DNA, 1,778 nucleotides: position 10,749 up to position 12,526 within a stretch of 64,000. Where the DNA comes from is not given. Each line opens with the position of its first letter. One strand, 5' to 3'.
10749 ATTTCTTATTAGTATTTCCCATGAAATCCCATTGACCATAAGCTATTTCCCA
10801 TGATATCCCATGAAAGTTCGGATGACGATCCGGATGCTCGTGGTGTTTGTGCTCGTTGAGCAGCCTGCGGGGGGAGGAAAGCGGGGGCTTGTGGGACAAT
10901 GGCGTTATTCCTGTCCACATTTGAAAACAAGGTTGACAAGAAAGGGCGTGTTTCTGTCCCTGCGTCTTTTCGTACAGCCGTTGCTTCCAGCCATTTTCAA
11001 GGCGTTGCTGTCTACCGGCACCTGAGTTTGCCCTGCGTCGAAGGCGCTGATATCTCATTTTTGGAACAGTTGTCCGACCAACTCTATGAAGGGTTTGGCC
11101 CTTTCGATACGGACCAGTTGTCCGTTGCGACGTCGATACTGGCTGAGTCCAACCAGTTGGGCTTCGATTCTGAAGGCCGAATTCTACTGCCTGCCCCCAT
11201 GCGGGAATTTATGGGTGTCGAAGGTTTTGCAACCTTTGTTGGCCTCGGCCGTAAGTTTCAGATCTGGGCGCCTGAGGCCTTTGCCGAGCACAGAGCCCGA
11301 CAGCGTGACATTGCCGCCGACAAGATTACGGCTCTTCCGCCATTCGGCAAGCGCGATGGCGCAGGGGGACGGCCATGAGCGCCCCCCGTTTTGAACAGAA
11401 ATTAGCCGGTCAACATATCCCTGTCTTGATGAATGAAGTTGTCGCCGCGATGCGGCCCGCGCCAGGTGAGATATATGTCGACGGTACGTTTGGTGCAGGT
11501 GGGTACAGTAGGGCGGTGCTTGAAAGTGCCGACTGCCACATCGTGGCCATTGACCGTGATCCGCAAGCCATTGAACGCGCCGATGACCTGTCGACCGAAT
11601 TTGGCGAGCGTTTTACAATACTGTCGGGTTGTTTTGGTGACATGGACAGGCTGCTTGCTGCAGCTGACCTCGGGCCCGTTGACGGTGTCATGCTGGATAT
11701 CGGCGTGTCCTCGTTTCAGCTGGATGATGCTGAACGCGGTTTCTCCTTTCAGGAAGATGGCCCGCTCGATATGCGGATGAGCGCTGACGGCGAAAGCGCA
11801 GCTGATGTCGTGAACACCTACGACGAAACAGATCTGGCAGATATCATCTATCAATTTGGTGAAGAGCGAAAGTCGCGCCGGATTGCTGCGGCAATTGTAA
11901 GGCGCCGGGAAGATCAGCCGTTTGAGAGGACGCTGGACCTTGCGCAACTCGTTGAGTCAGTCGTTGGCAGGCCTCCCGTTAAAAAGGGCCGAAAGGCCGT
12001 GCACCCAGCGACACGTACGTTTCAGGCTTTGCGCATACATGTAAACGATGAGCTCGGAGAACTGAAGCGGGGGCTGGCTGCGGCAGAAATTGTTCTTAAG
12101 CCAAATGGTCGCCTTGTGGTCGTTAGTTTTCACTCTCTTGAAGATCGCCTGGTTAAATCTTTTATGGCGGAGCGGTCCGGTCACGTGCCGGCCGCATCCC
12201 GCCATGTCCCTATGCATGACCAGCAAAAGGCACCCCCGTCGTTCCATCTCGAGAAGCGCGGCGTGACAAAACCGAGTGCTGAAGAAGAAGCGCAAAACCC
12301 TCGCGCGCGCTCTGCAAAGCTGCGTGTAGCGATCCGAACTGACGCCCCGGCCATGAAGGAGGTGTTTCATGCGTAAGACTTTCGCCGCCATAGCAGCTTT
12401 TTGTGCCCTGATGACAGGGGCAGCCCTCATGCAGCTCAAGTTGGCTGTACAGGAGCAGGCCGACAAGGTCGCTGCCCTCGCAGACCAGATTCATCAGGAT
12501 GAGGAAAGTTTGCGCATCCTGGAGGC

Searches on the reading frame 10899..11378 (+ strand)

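Call 3: search_protein_families(library=pfam, proteins=[window:10899-11378:+], max_evalue=0.01)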
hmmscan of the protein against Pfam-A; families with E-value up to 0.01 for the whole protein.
window:10899-11378:+ (159 aa): 1 family
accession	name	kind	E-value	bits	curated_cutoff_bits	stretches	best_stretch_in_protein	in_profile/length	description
PF02381.23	MraZ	-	1.3e-15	57.6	23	2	81-134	2-55/72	MraZ protein, putative antitoxin-like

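Call 4: search_protein_families(library=ncbifam, proteins=[window:10899-11378:+], max_evalue=0.01)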
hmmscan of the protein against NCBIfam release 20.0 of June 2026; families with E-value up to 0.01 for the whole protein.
window:10899-11378:+ (159 aa): 7 families
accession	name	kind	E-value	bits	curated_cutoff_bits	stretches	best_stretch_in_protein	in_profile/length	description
NF001477.0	PRK00326.2-4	equivalog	1.8e-39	135.1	162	1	1-139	1-138/155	division/cell wall cluster transcriptional repressor MraZ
NF001475.0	PRK00326.2-1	equivalog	7.2e-31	107.1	257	1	1-144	1-143/149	division/cell wall cluster transcriptional repressor MraZ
NF001476.0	PRK00326.2-2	equivalog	3.1e-19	69.2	162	1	1-135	2-143/163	division/cell wall cluster transcriptional repressor MraZ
TIGR00242.1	TIGR00242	equivalog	1.4e-14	54.2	98.35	1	4-140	2-133/144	division/cell wall cluster transcriptional repressor MraZ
NF001482.0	PRK00326.3-4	equivalog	1.1e-12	48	168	1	4-136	2-145/160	division/cell wall cluster transcriptional repressor MraZ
NF001483.0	PRK00326.3-5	equivalog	2.4e-10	40.8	239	1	4-135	3-134/155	division/cell wall cluster transcriptional repressor MraZ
TIGR01439.1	lp_hng_hel_AbrB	domain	0.00022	20.9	28.3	0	11-25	3-17/44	transcriptional regulator, AbrB family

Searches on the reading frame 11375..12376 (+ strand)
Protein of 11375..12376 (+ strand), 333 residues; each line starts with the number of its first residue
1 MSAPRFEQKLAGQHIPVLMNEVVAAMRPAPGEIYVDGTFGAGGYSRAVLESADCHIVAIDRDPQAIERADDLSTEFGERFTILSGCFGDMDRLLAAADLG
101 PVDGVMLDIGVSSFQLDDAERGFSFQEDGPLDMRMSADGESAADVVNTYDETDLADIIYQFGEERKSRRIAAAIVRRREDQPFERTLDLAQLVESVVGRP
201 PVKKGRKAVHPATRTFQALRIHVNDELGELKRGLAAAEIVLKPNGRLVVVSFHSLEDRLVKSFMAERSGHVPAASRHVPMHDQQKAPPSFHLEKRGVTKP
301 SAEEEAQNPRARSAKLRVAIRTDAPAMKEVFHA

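Call 3: search_protein_families(library=pfam, proteins=[window:11375-12376:+], max_evalue=0.01)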
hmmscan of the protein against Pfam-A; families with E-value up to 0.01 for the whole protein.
window:11375-12376:+ (333 aa): 2 families
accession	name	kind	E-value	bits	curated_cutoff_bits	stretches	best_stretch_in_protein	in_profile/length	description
PF01795.25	Methyltransf_5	-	1.1e-101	340.9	27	1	13-319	3-306/309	MraW methylase family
PF13847.12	Methyltransf_31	-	0.0024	18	27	0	47-90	20-66/145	Methyltransferase domain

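Call 4: search_protein_families(library=ncbifam, proteins=[window:11375-12376:+], max_evalue=0.01)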
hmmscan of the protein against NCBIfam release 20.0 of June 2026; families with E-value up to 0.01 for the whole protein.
window:11375-12376:+ (333 aa): 1 family
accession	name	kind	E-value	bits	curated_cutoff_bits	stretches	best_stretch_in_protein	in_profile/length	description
TIGR00006.1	TIGR00006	equivalog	6e-96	321.5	154.3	1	13-320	6-308/310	16S rRNA (cytosine(1402)-N(4))-methyltransferase RsmH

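Call 30: find_related_loci(query=window:11375-12373:+, collection=genome_contigs, flank=10000)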
Query window:11375-12373:+ (333 aa) in genome_contigs; peptide patterns used: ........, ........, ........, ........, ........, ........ (x = any residue, [..] = any of these).
599 stretches matched a pattern (row limit reached: there are more); 557 encode a relative of the query (tblastn E <= 1e-3); the best 80 are kept; 80 distinct loci.
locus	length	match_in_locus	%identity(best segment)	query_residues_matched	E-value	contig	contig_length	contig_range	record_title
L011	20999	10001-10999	73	1-333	3e-160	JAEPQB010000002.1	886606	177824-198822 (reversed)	MAG: Kordiimonadaceae bacterium isolate HXMU1428-12 NODE_2_length_886606_cov_9.379042, whole genome shotgun sequence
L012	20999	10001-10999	70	1-333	7e-155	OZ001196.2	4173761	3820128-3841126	MAG: Kordiimonas sp. isolate da5ff843-04ae-4914-8a3f-070dd38dcee2 genome assembly, chromosome: 1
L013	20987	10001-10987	69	1-329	2e-151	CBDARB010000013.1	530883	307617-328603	MAG: Kordiimonas sp. isolate c3f68a1a-7562-4497-814e-b8543edda7cb genome assembly, contig: contig_13, whole genome shotg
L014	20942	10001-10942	70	14-327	2e-146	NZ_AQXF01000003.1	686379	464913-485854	Kordiimonas gwangyangensis DSM 19435 = JCM 12864 strain DSM 19435 B150DRAFT_scaffold_2.3_C, whole genome shotgun sequenc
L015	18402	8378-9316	70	14-326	1e-144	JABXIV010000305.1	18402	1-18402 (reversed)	MAG: Alphaproteobacteria bacterium isolate HF-Din10 c_000000024514, whole genome shotgun sequence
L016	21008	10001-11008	69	1-333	3e-144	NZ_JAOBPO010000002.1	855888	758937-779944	Kordiimonas aquimaris strain JCM 16665 JCM16665_2, whole genome shotgun sequence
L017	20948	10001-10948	68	12-327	5e-141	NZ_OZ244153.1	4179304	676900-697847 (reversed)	MAG: Kordiimonas sp. isolate def65876-ef31-448d-83e5-856ba072f58d chromosome 1, complete sequence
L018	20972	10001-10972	67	4-327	6e-141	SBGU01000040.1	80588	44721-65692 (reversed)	MAG: Alphaproteobacteria bacterium isolate M2405 scaffold_58_1, whole genome shotgun sequence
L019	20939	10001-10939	69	14-326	1e-140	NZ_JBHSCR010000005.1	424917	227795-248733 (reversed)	Kordiimonas lipolytica strain CGMCC 1.15304 soapdenovo_K_83_5, whole genome shotgun sequence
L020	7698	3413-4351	68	14-326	1e-138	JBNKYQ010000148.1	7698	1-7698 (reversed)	MAG: Kordiimonas sp. isolate D1D2.bin.18.strict NODE_148_length_7698_cov_2.708437, whole genome shotgun sequence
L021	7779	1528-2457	61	14-324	7e-126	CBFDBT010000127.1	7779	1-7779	MAG TPA_asm: uncultured Alphaproteobacteria bacterium isolate SRR26215677_concoct_115 genome assembly, contig: ERZ250734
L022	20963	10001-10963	60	14-326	4e-119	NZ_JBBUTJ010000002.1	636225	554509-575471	Kiloniella sp. GXU_MW_B19 Scaffold2, whole genome shotgun sequence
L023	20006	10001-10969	60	1-324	2e-117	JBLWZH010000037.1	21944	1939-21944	MAG: Paremcibacter sp. isolate EC02-05 C02.042.metabat.1RE.5K@37, whole genome shotgun sequence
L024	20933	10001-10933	60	14-329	3e-117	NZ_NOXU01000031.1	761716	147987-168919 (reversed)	Niveispirillum lacus strain 1-14 scaffold4, whole genome shotgun sequence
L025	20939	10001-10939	67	14-326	7e-138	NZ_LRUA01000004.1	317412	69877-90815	Kordiimonas lacus strain S3-22 S3-22_S4, whole genome shotgun sequence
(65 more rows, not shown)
